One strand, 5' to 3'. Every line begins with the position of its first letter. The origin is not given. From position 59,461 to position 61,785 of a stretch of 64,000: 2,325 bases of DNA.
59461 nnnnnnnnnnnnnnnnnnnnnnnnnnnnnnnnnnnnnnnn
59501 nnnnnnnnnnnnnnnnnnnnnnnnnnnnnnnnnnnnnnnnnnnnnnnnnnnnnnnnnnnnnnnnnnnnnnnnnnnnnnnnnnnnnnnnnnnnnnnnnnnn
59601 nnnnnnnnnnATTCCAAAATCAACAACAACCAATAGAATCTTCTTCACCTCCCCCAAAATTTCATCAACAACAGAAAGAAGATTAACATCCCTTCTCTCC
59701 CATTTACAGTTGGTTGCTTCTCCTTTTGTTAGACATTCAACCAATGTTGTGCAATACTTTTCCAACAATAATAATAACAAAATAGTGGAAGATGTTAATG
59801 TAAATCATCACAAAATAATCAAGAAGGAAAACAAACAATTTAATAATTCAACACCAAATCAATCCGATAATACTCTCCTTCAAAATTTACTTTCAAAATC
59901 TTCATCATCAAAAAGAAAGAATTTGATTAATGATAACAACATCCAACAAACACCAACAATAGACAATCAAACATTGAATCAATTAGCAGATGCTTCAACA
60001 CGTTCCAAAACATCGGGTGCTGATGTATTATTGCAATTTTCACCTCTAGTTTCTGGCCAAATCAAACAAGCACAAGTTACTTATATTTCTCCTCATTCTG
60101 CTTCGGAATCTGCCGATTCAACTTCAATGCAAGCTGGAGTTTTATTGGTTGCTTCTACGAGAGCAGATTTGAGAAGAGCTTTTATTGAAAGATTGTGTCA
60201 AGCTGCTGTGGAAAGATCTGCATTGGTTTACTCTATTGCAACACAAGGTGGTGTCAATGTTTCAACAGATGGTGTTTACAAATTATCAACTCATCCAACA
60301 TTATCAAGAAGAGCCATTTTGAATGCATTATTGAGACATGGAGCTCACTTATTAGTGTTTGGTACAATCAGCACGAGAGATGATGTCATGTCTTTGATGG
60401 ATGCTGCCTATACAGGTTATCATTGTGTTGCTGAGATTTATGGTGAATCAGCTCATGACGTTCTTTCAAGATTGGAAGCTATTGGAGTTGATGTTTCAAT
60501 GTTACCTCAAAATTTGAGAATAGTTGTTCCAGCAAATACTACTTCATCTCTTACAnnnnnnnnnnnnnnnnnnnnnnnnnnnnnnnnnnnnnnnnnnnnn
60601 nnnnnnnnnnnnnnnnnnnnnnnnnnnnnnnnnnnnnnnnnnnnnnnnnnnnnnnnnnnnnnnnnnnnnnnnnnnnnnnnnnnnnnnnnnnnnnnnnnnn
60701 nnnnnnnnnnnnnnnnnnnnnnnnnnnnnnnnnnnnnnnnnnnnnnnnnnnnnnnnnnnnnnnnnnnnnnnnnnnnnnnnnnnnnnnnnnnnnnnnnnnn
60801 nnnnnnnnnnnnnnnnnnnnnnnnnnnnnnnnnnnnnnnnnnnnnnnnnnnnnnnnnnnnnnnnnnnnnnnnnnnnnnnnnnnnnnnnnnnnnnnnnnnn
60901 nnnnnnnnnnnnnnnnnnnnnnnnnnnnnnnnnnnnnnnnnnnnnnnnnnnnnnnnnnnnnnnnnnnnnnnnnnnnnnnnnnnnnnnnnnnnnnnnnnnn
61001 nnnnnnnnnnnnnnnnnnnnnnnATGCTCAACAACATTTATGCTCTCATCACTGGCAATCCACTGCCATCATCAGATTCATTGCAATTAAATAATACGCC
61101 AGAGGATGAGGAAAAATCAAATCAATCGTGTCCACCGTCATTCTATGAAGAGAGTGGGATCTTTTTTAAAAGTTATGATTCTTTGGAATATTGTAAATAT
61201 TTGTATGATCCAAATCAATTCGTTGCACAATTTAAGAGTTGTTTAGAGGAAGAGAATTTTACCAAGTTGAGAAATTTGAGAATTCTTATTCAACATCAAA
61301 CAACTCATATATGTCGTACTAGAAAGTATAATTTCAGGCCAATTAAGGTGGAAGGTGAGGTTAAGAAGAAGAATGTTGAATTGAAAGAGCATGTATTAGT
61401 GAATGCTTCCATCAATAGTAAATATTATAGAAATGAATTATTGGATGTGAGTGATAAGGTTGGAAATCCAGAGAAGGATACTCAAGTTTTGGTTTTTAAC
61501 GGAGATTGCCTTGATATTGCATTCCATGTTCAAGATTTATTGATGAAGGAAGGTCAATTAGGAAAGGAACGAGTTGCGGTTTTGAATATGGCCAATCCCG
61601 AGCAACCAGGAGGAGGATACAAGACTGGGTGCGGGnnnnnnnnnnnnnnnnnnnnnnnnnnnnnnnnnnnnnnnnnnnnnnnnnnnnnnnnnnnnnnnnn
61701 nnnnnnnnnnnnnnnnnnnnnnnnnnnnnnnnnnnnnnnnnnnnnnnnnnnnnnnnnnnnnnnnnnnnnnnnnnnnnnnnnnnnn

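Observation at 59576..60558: A catalytically dead bacterial secretion-ATPase-like (CpaF/TadA/VirB11) domain inside a eukaryotic gene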

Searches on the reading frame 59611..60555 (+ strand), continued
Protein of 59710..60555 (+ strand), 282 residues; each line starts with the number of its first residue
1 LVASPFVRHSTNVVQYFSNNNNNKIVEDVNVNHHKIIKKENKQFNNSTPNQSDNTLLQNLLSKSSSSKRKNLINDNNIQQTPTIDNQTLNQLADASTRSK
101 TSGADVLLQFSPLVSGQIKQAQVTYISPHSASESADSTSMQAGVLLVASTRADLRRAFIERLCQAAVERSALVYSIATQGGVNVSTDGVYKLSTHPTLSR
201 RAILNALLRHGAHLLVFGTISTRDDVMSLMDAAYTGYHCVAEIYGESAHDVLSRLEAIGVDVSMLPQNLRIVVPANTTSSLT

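Call 46: search_protein_families(library=pfam, proteins=[P0155, P0156, P0157, P0158, P0159, P0160, P0161, P0162, P0147, P0148], max_evalue=0.001)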
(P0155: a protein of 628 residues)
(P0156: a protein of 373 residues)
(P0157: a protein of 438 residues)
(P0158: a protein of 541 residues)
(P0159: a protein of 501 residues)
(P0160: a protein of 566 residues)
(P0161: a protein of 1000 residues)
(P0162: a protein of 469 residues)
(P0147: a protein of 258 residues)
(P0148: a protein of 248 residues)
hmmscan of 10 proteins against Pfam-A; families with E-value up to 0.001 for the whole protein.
P0155 (628 aa): 4 families
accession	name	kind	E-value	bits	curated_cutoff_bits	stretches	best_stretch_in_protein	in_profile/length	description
PF00437.27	T2SSE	-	1.9e-75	254.3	24.9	1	307-617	90-370/370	Type II/IV secretion system protein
PF13401.12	AAA_22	-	2.1e-05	25.3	27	1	357-431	3-81/130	AAA domain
PF25199.1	nSTAND_NTPase5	-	6.6e-05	23.2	34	1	342-398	23-81/145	Novel STAND NTPase 5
PF13191.12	AAA_16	-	8.4e-05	23.6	32.6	1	350-459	15-132/167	AAA ATPase domain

P0156 (373 aa): 3 families
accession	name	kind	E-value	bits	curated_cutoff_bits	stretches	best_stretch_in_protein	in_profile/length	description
PF00437.27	T2SSE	-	2.4e-116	388.9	24.9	1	15-368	9-368/370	Type II/IV secretion system protein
PF13191.12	AAA_16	-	0.00028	21.9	32.6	1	138-184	12-52/167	AAA ATPase domain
PF13476.12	AAA_23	-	0.00039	21.5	27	1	142-209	12-81/201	AAA domain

P0157 (438 aa): 2 families
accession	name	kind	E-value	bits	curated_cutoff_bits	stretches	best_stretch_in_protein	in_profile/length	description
PF00437.27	T2SSE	-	2.1e-66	224.5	24.9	1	93-423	11-368/370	Type II/IV secretion system protein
PF13401.12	AAA_22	-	0.00076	20.2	27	0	219-314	3-82/130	AAA domain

P0158 (541 aa): 5 families
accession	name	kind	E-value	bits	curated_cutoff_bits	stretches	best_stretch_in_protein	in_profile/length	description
PF00437.27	T2SSE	-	4.8e-122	407.6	24.9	1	174-537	6-370/370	Type II/IV secretion system protein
PF05157.20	MshEN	-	4.6e-10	39.8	23.1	1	71-152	1-83/90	MshEN domain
PF13191.12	AAA_16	-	9.5e-06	26.6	32.6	1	305-397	16-103/167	AAA ATPase domain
PF13173.12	AAA_14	-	0.00025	21.5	27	1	314-401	4-84/129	AAA domain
PF13401.12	AAA_22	-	0.00047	20.9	27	0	311-351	4-44/130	AAA domain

P0159 (501 aa): 3 families
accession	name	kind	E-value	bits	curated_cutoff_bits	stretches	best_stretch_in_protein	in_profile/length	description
PF00437.27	T2SSE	-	1.1e-82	278.1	24.9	1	138-482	7-337/370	Type II/IV secretion system protein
PF05157.20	MshEN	-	2.3e-05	24.7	23.1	1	29-98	15-81/90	MshEN domain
PF13401.12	AAA_22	-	0.00055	20.7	27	0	283-323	5-45/130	AAA domain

P0160 (566 aa): 10 families
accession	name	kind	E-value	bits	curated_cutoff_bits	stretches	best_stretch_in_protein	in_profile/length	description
PF00437.27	T2SSE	-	1.3e-134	449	24.9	1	177-538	3-370/370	Type II/IV secretion system protein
PF05157.20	MshEN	-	5.3e-08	33.2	23.1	1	60-138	3-82/90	MshEN domain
PF13086.12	AAA_11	-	8.8e-07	29.4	27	1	301-345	2-45/257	AAA domain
PF13604.12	AAA_30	-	1.3e-05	25.5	27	1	301-348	2-49/191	AAA domain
PF13401.12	AAA_22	-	2.7e-05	24.9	27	1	316-352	4-40/130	AAA domain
PF25199.1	nSTAND_NTPase5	-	2.8e-05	24.4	34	1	307-367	31-92/145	Novel STAND NTPase 5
PF13191.12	AAA_16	-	3.7e-05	24.7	32.6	1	308-404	15-103/167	AAA ATPase domain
PF04851.21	ResIII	-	0.00032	21.1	22.5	1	301-349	4-57/164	Type III restriction enzyme, res subunit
PF13173.12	AAA_14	-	0.00036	21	27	1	319-423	4-99/129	AAA domain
PF13476.12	AAA_23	-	0.00066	20.8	27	0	316-334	18-36/201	AAA domain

P0161 (1000 aa): 14 families
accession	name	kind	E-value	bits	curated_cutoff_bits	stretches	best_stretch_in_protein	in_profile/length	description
PF00437.27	T2SSE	-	4.8e-229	759.7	24.9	2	160-549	7-370/370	Type II/IV secretion system protein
PF05157.20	MshEN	-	3.3e-10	40.2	23.1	1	34-116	1-83/90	MshEN domain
PF13173.12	AAA_14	-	6.9e-09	36.2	27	0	297-388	4-86/129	AAA domain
PF25199.1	nSTAND_NTPase5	-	2e-07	31.4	34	0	724-789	24-93/145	Novel STAND NTPase 5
PF13401.12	AAA_22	-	8e-06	26.6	27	0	295-326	5-38/130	AAA domain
PF20720.3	nSTAND3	-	9.3e-06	25.9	27.2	0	291-333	13-55/155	Novel STAND NTPase 3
PF13555.12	AAA_29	-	1.7e-05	24.9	27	0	293-314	20-41/61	P-loop containing region of AAA domain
PF13191.12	AAA_16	-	1.8e-05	25.7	32.6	0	740-778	24-60/167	AAA ATPase domain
PF13662.12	Toprim_4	-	2.8e-05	24.7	25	0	705-771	25-81/85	Toprim domain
PF00702.32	Hydrolase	-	0.0002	22.2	26.4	0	380-457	80-168/191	haloacid dehalogenase-like hydrolase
PF00004.35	AAA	-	0.00036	21.4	21.2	0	743-818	1-66/131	ATPase family associated with various cellular activities (AAA)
PF00005.33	ABC_tran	-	0.00053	21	25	0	301-326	17-42/137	ABC transporter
PF02492.25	cobW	-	0.00058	19.9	20.7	0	301-328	6-34/180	CobW/HypB/UreG, nucleotide-binding domain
PF13604.12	AAA_30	-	0.00088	19.5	27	0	292-316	15-39/191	AAA domain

P0162 (469 aa): 3 families
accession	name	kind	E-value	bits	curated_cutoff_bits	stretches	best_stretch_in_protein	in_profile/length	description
PF00437.27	T2SSE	-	4e-126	421.1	24.9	1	124-450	5-342/370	Type II/IV secretion system protein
PF05157.20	MshEN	-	5.8e-08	33.1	23.1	1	17-92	8-84/90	MshEN domain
PF13191.12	AAA_16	-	0.00031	21.7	32.6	1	258-357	23-104/167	AAA ATPase domain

P0147 (258 aa): 1 family
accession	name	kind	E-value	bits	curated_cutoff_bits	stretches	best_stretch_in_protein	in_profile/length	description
PF00437.27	T2SSE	-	3.9e-07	29.5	24.9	1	168-253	188-273/370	Type II/IV secretion system protein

P0148 (248 aa): 0 families

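Call 48: list_cluster_members(proteins=[P0001, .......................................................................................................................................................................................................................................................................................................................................])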
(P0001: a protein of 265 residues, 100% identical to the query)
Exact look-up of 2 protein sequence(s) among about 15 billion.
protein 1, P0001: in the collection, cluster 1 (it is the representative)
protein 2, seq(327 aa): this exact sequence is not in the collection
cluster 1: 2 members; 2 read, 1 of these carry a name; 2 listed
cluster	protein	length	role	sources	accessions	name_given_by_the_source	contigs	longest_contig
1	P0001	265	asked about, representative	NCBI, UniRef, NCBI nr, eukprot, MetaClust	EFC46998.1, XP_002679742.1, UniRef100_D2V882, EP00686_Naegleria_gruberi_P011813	predicted protein [Naegleria gruberi] | Predicted protein n=1 Tax=Naegleria gruberi TaxID=5762 RepID=D2V882_NAEGR | uncharacterized protein NAEGRDRAFT_65062 [Naegleria gruberi]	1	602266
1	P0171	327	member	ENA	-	-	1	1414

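Call 52: find_encoding_contigs(protein=P0171, flank=500, max_places=3)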
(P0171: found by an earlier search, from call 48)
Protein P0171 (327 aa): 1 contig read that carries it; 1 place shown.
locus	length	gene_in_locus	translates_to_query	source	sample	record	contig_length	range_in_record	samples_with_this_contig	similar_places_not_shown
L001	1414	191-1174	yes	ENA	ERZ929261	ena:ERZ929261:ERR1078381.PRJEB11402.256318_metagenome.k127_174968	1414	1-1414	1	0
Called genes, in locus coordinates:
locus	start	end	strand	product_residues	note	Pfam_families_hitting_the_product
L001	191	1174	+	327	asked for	PF00437:T2SSE (weak)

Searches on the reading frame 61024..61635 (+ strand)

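Call 63: search_protein_families(library=pfam, proteins=[window:61024-61635:+], max_evalue=0.001)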
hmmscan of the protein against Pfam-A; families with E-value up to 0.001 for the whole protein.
window:61024-61635:+ (204 aa): 1 family
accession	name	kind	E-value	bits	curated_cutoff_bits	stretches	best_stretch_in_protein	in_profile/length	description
PF10021.15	PARG_cat_microb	-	9.8e-11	42.7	23.5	1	114-203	17-96/146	Microbial-type PARG, catalytic domain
